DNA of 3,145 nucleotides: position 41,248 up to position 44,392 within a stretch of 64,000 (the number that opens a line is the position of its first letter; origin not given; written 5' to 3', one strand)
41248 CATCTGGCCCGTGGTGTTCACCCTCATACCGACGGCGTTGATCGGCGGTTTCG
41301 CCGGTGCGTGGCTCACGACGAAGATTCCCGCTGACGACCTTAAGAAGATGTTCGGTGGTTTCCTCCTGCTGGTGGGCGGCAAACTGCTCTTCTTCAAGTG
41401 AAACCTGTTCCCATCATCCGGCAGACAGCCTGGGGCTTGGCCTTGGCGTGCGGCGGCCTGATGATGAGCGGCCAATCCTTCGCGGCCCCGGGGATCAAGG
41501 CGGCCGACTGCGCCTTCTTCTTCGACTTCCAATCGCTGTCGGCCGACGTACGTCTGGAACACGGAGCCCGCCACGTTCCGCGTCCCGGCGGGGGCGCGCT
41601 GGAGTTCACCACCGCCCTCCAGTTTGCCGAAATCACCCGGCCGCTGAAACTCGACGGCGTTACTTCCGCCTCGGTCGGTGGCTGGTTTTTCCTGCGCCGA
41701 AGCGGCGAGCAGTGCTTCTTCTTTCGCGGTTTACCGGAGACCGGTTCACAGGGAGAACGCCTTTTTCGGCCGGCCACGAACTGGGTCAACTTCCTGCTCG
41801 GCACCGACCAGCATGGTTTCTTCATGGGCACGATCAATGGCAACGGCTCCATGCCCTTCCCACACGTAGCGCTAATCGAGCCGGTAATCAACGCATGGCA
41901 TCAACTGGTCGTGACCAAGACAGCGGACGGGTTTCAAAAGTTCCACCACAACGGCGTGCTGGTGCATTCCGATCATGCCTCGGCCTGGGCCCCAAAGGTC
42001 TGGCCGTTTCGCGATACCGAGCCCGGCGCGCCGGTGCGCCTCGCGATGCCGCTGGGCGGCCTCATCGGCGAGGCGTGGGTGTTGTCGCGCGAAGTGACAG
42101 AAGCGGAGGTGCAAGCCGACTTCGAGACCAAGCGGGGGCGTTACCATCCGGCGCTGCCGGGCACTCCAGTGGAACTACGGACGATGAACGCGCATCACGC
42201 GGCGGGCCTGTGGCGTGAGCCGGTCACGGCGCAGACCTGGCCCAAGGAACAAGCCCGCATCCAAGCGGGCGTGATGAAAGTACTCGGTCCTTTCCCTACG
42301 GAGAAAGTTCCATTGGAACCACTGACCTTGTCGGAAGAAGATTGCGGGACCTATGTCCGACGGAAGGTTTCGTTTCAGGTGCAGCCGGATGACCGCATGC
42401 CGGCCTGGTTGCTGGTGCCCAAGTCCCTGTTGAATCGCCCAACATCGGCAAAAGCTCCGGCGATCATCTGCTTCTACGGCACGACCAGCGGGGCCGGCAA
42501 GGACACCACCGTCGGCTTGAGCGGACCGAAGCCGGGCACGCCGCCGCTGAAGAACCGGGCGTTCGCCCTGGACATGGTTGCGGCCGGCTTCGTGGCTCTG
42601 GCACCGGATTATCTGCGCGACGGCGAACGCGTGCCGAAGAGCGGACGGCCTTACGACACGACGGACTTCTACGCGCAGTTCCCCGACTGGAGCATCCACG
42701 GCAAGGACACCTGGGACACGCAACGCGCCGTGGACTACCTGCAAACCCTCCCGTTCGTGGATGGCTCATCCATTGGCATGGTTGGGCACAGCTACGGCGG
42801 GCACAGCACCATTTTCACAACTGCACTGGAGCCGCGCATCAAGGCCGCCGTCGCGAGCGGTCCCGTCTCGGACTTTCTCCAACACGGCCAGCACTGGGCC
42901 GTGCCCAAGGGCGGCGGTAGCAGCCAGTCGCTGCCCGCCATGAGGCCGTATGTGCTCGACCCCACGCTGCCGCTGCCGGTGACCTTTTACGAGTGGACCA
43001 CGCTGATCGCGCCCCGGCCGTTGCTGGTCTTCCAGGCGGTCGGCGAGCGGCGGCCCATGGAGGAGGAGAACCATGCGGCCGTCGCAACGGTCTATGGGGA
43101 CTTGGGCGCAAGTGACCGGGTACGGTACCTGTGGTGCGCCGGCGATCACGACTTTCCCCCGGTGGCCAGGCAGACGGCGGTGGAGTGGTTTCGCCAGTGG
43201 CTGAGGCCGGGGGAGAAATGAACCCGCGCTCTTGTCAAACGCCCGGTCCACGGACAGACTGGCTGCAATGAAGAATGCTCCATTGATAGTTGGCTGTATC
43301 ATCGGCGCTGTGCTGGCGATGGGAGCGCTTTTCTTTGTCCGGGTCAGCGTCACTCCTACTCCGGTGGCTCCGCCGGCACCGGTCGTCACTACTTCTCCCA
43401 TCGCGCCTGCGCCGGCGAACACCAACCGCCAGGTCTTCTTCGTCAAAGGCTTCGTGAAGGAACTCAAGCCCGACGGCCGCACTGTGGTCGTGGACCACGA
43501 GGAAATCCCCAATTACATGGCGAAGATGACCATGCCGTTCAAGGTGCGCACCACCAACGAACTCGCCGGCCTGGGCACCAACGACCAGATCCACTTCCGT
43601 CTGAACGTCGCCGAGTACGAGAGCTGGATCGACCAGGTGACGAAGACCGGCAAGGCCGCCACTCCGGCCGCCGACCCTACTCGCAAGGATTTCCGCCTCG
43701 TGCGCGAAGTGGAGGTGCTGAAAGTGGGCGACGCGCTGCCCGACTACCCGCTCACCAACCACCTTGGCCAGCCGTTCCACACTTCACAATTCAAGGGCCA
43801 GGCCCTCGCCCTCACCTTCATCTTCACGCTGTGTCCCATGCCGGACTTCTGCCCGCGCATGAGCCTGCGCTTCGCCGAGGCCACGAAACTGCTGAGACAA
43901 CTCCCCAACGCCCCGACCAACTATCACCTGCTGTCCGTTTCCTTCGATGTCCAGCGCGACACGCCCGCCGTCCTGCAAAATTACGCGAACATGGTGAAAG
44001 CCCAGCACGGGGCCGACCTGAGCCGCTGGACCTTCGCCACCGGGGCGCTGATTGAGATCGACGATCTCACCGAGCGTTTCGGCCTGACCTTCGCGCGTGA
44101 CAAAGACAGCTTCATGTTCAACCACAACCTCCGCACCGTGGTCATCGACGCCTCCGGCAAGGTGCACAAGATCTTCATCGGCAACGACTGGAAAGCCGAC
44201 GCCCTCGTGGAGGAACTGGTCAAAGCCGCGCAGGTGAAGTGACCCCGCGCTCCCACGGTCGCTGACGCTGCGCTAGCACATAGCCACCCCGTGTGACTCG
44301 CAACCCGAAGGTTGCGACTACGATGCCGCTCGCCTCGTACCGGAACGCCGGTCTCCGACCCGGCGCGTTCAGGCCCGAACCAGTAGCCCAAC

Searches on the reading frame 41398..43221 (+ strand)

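Call 30: search_protein_families(library=pfam, proteins=[window:41398-43221:+], max_evalue=0.00001)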
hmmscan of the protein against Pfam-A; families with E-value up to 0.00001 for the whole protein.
window:41398-43221:+ (607 aa): 4 families
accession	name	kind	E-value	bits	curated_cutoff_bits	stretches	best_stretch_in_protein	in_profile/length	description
PF12715.13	Abhydrolase_7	-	1.2e-09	38.4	21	1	271-499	38-263/388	Abhydrolase family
PF05448.18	AXE1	-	6e-07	29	21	0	440-492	159-212/321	Acetyl xylan esterase (AXE1)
PF01738.24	DLH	-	7.2e-07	29.5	21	1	392-486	36-126/217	Dienelactone hydrolase family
PF00326.27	Peptidase_S9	-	3e-06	27.3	22.6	1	438-498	45-106/213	Prolyl oligopeptidase family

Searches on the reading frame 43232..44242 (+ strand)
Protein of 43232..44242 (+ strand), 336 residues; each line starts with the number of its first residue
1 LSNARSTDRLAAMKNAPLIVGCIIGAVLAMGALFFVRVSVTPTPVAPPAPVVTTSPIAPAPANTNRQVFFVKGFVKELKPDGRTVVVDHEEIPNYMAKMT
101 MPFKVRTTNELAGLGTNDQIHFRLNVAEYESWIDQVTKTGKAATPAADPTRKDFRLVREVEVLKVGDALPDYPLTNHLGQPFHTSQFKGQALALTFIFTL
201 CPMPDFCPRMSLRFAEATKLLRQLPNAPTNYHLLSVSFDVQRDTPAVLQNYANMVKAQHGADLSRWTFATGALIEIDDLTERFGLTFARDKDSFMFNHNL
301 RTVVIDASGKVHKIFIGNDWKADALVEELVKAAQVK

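Call 30: search_protein_families(library=pfam, proteins=[window:43232-44242:+], max_evalue=0.00001)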
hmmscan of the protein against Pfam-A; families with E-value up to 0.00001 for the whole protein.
window:43232-44242:+ (336 aa): 3 families
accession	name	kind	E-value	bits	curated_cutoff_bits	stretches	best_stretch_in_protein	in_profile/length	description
PF02630.20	SCO1-SenC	-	2.8e-16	60.1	22.8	1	171-310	3-133/134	SCO1/SenC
PF11604.15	CusF_Ec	-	3.6e-11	43.2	27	1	71-136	4-70/72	Copper binding periplasmic protein CusF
PF08534.16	Redoxin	-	5.3e-06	26.7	26.6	0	164-319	1-136/148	Redoxin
